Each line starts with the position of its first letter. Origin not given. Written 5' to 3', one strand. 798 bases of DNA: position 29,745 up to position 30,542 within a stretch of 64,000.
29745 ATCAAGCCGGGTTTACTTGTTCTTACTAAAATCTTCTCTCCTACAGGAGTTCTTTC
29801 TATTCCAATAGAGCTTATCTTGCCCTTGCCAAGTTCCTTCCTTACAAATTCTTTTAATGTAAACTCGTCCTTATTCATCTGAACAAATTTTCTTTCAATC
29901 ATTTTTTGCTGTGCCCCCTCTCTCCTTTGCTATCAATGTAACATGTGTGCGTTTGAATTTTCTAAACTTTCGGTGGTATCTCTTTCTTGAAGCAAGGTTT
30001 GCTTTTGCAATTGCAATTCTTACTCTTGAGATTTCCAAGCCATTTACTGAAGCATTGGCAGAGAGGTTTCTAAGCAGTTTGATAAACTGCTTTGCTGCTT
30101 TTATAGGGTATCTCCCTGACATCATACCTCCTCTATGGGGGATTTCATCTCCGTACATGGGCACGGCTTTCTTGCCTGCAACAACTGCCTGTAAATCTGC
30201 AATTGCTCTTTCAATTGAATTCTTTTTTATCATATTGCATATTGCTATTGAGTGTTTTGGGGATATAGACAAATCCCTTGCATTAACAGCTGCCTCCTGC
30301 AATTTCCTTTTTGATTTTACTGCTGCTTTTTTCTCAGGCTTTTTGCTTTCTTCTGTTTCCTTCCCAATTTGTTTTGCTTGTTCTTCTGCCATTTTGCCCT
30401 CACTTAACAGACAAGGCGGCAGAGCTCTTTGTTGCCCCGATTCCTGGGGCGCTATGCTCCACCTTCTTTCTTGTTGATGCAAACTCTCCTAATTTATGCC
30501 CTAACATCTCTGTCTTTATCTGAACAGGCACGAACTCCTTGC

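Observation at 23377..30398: One 16-codon start module (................) sits on four different ribosomal protein genes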

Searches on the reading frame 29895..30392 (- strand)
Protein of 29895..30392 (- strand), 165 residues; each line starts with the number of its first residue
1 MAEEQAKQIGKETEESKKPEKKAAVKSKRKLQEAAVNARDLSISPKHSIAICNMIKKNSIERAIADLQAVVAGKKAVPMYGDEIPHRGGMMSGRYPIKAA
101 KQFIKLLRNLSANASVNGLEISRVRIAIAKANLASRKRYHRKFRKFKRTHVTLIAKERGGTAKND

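Call 12: find_homologous_proteins(query=window:29895-30392:-)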
Query window:29895-30392:- (165 aa): 171 proteins with E <= 0.001 among 229 candidates; the best 120 are listed.
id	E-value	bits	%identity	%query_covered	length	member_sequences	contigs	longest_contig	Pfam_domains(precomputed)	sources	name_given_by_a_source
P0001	1.4e-96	338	100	100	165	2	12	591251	PF00237.25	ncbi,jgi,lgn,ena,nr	ncbi:50S ribosomal protein L22 [Candidatus Pacearchaeota archaeon]|nr:50S ribosomal protein L22 [Can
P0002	4.4e-82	291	87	99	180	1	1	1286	PF00237.25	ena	-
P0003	2.8e-54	201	72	84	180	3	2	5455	PF00237.25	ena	-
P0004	2.6e-52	195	66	86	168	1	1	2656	PF00237.25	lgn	-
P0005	7.2e-51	190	62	95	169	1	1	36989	PF00237.25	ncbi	ncbi:MAG: uL22 family ribosomal protein [archaeon]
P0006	6.5e-47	177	62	87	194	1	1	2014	PF00237.25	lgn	-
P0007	7.4e-46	174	62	86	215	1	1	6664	PF00237.25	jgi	jgi:large subunit ribosomal protein L22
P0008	3.6e-45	172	64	80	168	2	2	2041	PF00237.25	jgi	jgi:large subunit ribosomal protein L22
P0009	4.7e-45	171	65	79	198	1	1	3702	PF00237.25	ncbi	-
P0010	4.2e-34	136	57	76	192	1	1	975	PF00237.25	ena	-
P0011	5.3e-34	135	62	76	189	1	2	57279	PF00237.25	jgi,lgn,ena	-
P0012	1.8e-33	134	52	90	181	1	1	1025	PF00237.25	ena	-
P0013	3.5e-33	133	50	93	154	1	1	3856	PF00237.25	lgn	-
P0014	4.9e-33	132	58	73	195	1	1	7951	PF00237.25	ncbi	-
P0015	1.7e-32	130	55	95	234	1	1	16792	PF00237.25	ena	-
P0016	9.0e-32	128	58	73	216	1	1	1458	PF00237.25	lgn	-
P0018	1.4e-31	127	58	76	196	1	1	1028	PF00237.25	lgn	-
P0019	1.5e-31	127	58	73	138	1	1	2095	PF00237.25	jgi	-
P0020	2.7e-31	127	51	86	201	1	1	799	PF00237.25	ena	-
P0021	2.8e-31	126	58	73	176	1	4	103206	PF00237.25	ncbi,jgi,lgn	-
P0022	2.9e-31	126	56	81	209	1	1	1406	PF00237.25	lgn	-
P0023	3.1e-31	126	54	92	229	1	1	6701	PF00237.25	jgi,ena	-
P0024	5.9e-31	125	58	79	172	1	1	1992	PF00237.25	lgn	-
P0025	6.1e-31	125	55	80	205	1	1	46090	PF00237.25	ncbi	-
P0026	7.1e-31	125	58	73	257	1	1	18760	PF00237.25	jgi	-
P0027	7.2e-31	125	56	90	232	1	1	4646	PF00237.25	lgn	-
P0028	7.2e-31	125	54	81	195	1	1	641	PF00237.25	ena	-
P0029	7.9e-31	125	58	75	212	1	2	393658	PF00237.25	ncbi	-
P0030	8.9e-31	125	52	76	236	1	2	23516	PF00237.25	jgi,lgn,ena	-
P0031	1.0e-30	125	54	72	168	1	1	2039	PF00237.25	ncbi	-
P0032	1.1e-30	125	53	78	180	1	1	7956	PF00237.25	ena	-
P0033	1.2e-30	124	56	73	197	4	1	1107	PF00237.25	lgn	-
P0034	1.2e-30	124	58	74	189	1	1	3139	PF00237.25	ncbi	-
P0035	1.3e-30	124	51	91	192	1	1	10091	PF00237.25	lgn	-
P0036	1.4e-30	124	57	81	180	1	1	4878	PF00237.25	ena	-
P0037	1.5e-30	124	58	81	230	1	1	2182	PF00237.25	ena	-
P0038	1.5e-30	124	56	74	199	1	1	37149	PF00237.25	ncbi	-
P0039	1.7e-30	124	59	76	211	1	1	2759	PF00237.25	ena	-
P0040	2.2e-30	124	50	78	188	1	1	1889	PF00237.25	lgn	-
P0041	2.4e-30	123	56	73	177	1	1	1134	PF00237.25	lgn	-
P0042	2.4e-30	123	55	83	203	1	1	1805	PF00237.25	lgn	-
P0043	3.8e-30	123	52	85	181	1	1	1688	PF00237.25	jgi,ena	-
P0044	4.7e-30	123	56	77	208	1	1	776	PF00237.25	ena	-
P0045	5.6e-30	122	56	76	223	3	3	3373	PF00237.25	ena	-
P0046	6.0e-30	122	54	78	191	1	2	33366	PF00237.25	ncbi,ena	ncbi:MAG: uL22 family ribosomal protein [Nanoarchaeota archaeon]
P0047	6.7e-30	122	54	85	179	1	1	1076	PF00237.25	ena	-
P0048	7.0e-30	122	59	73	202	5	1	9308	PF00237.25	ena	-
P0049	8.6e-30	122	54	78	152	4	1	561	PF00237.25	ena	-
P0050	9.7e-30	121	57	73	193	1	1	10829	PF00237.25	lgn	-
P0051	1.1e-29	121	50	92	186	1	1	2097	PF00237.25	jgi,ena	-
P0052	1.1e-29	121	57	81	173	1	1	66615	PF00237.25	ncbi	-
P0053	1.1e-29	121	51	89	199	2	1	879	PF00237.25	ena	-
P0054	1.1e-29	121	57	73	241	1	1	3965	PF00237.25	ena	-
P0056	1.2e-29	121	53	78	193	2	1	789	PF00237.25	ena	-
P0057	1.4e-29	121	56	76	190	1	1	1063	PF00237.25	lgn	-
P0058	1.4e-29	121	54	80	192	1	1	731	PF00237.25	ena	-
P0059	1.9e-29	121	57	76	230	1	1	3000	PF00237.25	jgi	-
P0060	1.9e-29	121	57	76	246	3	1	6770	PF00237.25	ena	-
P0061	2.1e-29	120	52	79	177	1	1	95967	PF00237.25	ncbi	ncbi:MAG: uL22 family ribosomal protein [archaeon]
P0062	2.3e-29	120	55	81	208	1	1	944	PF00237.25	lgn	-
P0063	2.5e-29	120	52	78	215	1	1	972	PF00237.25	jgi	-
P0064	3.2e-29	120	51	91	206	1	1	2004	PF00237.25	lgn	-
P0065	3.5e-29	120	55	76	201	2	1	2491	PF00237.25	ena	-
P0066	3.6e-29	120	58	75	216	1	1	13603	PF00237.25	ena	-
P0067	3.7e-29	120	50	93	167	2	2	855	PF00237.25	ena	-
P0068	4.2e-29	119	51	87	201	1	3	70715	PF00237.25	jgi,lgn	-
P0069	4.7e-29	119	55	75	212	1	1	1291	PF00237.25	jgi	-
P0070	4.9e-29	119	52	92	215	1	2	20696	PF00237.25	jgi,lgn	jgi:ribosomal protein L22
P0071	5.2e-29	119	52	90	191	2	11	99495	PF00237.25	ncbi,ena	-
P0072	5.9e-29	119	59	71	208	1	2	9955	PF00237.25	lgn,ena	-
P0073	6.1e-29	119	59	71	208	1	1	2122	PF00237.25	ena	-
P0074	7.2e-29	119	56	76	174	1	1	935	PF00237.25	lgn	-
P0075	7.7e-29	119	53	73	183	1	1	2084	PF00237.25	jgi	jgi:ribosomal protein L22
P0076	7.8e-29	119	55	75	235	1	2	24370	PF00237.25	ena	-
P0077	8.0e-29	119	51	76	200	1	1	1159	PF00237.25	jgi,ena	-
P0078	8.1e-29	118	56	73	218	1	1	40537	PF00237.25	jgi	-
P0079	8.6e-29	118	55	73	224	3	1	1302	PF00237.25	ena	-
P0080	1.2e-28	118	56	73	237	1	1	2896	PF00237.25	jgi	-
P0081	1.3e-28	118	53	87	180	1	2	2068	PF00237.25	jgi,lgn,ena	-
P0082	1.4e-28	118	49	93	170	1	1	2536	PF00237.25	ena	-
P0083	1.6e-28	118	50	91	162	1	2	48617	PF00237.25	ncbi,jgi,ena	ncbi:MAG: uL22 family ribosomal protein [Candidatus Pacearchaeota archaeon]|jgi:ribosomal protein L2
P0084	2.2e-28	117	59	73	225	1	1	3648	PF00237.25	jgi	-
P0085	2.7e-28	117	52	83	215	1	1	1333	PF00237.25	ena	-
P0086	3.3e-28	116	56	76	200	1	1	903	PF00237.25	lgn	-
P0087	3.4e-28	116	53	73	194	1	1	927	PF00237.25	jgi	-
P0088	3.7e-28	116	57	72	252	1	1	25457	PF00237.25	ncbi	-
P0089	3.9e-28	116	52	78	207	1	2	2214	PF00237.25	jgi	-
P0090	5.1e-28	116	54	79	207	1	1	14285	PF00237.25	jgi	-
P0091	5.2e-28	116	53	73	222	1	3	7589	PF00237.25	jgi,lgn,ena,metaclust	metaclust:\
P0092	5.9e-28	116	51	91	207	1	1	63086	PF00237.25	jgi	-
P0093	6.0e-28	116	57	73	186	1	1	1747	PF00237.25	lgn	-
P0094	6.4e-28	116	50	92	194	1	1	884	PF00237.25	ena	-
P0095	6.9e-28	115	51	93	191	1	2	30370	PF00237.25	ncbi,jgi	-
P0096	1.0e-27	115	57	70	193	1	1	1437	PF00237.25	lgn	-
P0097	1.4e-27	115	49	91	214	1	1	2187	PF00237.25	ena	-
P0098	1.4e-27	114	52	73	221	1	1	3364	PF00237.25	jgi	jgi:ribosomal protein L22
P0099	1.6e-27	114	46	93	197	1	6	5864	PF00237.25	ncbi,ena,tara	tara:strand:- start:374 stop:967 length:594 start_codon:yes stop_codon:yes gene_type:complete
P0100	1.7e-27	114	54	87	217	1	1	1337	PF00237.25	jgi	-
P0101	2.0e-27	114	54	73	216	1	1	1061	PF00237.25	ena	-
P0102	2.3e-27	114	55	73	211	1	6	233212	PF00237.25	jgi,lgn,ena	jgi:ribosomal protein L22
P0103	2.3e-27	114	52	73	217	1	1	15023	PF00237.25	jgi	-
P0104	2.5e-27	114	52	73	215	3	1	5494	PF00237.25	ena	-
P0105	2.5e-27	114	54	73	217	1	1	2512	PF00237.25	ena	-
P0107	2.9e-27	113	53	73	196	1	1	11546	PF00237.25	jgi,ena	jgi:ribosomal protein L22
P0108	3.1e-27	113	48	92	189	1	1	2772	PF00237.25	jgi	jgi:ribosomal protein L22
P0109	3.6e-27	113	52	73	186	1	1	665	PF00237.25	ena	-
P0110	5.1e-27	113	56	76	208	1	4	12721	PF00237.25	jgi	jgi:large subunit ribosomal protein L22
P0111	5.2e-27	113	52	72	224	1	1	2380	PF00237.25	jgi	-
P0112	5.2e-27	113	56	74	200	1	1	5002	PF00237.25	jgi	-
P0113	5.9e-27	112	52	78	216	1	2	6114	PF00237.25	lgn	-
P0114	6.7e-27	112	53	73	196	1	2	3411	PF00237.25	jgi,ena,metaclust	metaclust:\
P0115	9.1e-27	112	49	95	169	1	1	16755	PF00237.25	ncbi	-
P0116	9.2e-27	112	50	88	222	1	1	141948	PF00237.25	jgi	-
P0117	1.2e-26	111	53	73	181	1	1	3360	PF00237.25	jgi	-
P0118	1.2e-26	111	49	87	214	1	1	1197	PF01678.25,PF00237.25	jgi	-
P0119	1.5e-26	111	51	72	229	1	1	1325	PF00237.25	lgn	-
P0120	1.6e-26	111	50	84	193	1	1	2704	PF00237.25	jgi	jgi:large subunit ribosomal protein L22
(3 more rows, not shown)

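Call 16: find_encoding_contigs(protein=P0005, flank=10000, max_places=2)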
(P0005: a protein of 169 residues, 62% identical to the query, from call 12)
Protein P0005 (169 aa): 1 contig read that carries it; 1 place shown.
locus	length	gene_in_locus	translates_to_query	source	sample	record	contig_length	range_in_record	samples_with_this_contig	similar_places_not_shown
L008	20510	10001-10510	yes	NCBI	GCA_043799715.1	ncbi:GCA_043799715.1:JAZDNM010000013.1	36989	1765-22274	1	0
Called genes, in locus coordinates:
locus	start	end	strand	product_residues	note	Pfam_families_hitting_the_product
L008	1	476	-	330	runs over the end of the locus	PF00953:Glycos_transf_4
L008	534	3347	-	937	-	PF02516:STT3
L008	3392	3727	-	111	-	PF07831:PYNP_C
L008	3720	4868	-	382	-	PF02885:Glycos_trans_3N, PF00591:Glycos_transf_3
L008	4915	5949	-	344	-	PF01594:AI-2E_transport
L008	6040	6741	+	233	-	-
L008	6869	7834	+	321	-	PF00297:Ribosomal_L3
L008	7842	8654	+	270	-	PF00573:Ribosomal_L4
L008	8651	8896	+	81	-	PF00276:Ribosomal_L23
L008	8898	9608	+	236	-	PF03947:Ribosomal_L2_C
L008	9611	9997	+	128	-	PF00203:Ribosomal_S19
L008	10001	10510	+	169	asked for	PF00237:Ribosomal_L22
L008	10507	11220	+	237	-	PF07650:KH_2, PF00189:Ribosomal_S3_C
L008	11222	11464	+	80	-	PF00831:Ribosomal_L29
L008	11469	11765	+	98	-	PF01253:SUI1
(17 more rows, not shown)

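Call 17: find_encoding_contigs(protein=P0003, flank=10000, max_places=3)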
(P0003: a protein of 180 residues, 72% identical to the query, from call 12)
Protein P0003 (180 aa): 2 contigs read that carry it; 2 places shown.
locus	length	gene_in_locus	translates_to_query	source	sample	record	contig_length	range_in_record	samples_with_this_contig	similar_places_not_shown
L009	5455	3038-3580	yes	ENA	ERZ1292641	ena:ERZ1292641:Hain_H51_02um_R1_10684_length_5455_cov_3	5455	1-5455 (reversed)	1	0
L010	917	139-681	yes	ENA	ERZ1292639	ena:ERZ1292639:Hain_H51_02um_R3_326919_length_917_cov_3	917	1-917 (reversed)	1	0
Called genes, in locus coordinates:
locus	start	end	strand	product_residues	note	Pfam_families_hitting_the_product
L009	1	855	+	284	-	?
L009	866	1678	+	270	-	PF00573:Ribosomal_L4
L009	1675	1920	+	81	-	PF00276:Ribosomal_L23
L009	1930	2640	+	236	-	PF03947:Ribosomal_L2_C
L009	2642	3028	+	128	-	PF00203:Ribosomal_S19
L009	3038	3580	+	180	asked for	PF00237:Ribosomal_L22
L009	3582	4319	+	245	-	PF07650:KH_2, PF00189:Ribosomal_S3_C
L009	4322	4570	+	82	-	PF00831:Ribosomal_L29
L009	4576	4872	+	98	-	PF01253:SUI1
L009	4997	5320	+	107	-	PF00366:Ribosomal_S17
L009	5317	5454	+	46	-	?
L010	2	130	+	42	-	?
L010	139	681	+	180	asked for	PF00237:Ribosomal_L22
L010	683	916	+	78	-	?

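Call 18: find_encoding_contigs(protein=P0002, flank=10000, max_places=3)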
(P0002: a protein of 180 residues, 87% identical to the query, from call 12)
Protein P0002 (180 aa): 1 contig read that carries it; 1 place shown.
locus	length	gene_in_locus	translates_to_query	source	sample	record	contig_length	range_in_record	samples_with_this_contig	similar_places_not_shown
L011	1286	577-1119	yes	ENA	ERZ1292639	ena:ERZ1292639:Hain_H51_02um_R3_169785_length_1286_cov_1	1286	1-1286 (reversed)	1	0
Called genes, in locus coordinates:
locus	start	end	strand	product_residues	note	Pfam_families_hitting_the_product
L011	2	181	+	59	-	?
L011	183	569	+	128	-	PF00203:Ribosomal_S19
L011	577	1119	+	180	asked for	PF00237:Ribosomal_L22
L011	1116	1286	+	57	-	?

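Call 32: list_cluster_members(proteins=[window:29895-30392:-, window:22587-23426:-, window:28089-28472:-, window:26090-26653:-, window:26090-26674:-])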
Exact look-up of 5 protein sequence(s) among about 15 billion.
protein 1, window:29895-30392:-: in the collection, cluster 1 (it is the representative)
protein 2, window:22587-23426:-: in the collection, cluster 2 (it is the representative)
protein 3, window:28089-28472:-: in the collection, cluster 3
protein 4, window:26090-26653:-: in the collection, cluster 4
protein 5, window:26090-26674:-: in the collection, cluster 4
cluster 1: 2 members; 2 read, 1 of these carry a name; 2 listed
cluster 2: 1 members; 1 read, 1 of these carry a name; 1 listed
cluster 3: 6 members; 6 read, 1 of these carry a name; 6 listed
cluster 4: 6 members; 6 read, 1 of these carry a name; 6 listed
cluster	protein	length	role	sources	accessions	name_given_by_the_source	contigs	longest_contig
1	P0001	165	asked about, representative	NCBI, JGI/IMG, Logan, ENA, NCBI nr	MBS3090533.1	50S ribosomal protein L22 [Candidatus Pacearchaeota archaeon]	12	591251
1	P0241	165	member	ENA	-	-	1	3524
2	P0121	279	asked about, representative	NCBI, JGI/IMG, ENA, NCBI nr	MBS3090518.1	30S ribosomal protein S5 [Candidatus Pacearchaeota archaeon]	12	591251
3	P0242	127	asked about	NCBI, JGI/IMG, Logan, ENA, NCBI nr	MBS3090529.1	30S ribosomal protein S17 [Candidatus Pacearchaeota archaeon]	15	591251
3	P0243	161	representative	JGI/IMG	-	-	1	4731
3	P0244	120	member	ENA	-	-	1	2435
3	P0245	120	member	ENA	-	-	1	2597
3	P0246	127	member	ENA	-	-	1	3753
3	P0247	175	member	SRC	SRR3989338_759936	-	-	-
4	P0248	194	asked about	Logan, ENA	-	-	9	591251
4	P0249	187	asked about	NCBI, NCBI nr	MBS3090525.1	50S ribosomal protein L5 [Candidatus Pacearchaeota archaeon]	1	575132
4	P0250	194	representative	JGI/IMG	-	-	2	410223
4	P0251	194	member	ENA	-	-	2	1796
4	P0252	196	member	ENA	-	-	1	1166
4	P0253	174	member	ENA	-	-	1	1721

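Call 35: find_encoding_contigs(protein=P0252, flank=10000, max_places=3)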
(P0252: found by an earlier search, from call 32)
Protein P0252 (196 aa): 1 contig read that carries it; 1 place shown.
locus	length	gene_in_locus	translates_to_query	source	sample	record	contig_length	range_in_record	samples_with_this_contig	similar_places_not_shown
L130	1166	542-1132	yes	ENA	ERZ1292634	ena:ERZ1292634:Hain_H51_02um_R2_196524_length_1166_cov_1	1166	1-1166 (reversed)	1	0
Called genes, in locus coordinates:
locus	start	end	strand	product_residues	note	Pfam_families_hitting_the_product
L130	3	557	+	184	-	?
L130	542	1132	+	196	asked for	PF00281:Ribosomal_L5, PF00673:Ribosomal_L5_C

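Call 36: find_encoding_contigs(protein=P0245, flank=10000, max_places=3)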
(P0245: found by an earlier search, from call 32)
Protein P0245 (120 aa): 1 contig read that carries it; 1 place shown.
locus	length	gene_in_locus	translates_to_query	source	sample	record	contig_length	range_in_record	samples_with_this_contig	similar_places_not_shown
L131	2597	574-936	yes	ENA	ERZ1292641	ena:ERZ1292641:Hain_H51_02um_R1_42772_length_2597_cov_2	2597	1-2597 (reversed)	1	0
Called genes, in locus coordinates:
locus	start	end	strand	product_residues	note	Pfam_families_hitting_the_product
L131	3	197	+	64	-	?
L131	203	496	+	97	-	PF01253:SUI1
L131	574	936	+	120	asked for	PF00366:Ribosomal_S17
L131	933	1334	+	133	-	PF00238:Ribosomal_L14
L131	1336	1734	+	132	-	PF16906:Ribosomal_L26, PF00467:KOW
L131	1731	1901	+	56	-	-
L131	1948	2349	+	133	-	PF00900:Ribosomal_S4e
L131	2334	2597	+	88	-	?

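Call 45: find_encoding_contigs(protein=P0244, flank=10000, max_places=2)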
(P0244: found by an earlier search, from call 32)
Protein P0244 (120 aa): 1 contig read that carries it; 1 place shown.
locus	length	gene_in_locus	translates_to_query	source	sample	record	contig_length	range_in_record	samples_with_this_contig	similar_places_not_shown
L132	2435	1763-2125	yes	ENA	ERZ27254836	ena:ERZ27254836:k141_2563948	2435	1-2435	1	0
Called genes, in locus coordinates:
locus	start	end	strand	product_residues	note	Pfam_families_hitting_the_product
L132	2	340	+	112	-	?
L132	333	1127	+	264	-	PF07650:KH_2, PF00189:Ribosomal_S3_C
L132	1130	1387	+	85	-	PF00831:Ribosomal_L29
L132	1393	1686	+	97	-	PF01253:SUI1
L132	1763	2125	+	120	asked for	PF00366:Ribosomal_S17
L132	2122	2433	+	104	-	?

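Call 46: search_protein_families(library=pfam, proteins=[window:29895-30392:-])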
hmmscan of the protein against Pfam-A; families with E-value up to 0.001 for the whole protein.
window:29895-30392:- (165 aa): 1 family
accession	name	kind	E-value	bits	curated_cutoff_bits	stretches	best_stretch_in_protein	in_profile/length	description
PF00237.24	Ribosomal_L22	-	2e-09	38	28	1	38-141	3-81/104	Ribosomal protein L22p/L17e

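Call 81: predict_structure(alignment_id=A4)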
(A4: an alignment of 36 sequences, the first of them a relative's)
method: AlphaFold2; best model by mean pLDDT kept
length: 165 residues; sequences in the alignment: 36
mean_pLDDT: 79.5   pTM: 0.71
mean pLDDT of the five models: 79.5, 77.2, 76.5, 76.3, 76.1
residues with pLDDT >= 90: 81; 70-90: 32; 50-70: 30; < 50: 22
segments of 3 or more residues with pLDDT < 50: 1-3, 6-19, 162-165
pLDDT, mean of each block of 10 residues (from residue 1): 46 45 59 93 91 96 97 88 57 81 97 92 94 85 79 88 46
secondary structure, 60 per line:
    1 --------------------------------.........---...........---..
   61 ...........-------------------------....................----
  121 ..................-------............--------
elements in order: E33-41 H45-55 H60-71 H97-116 E124-138 E146-157
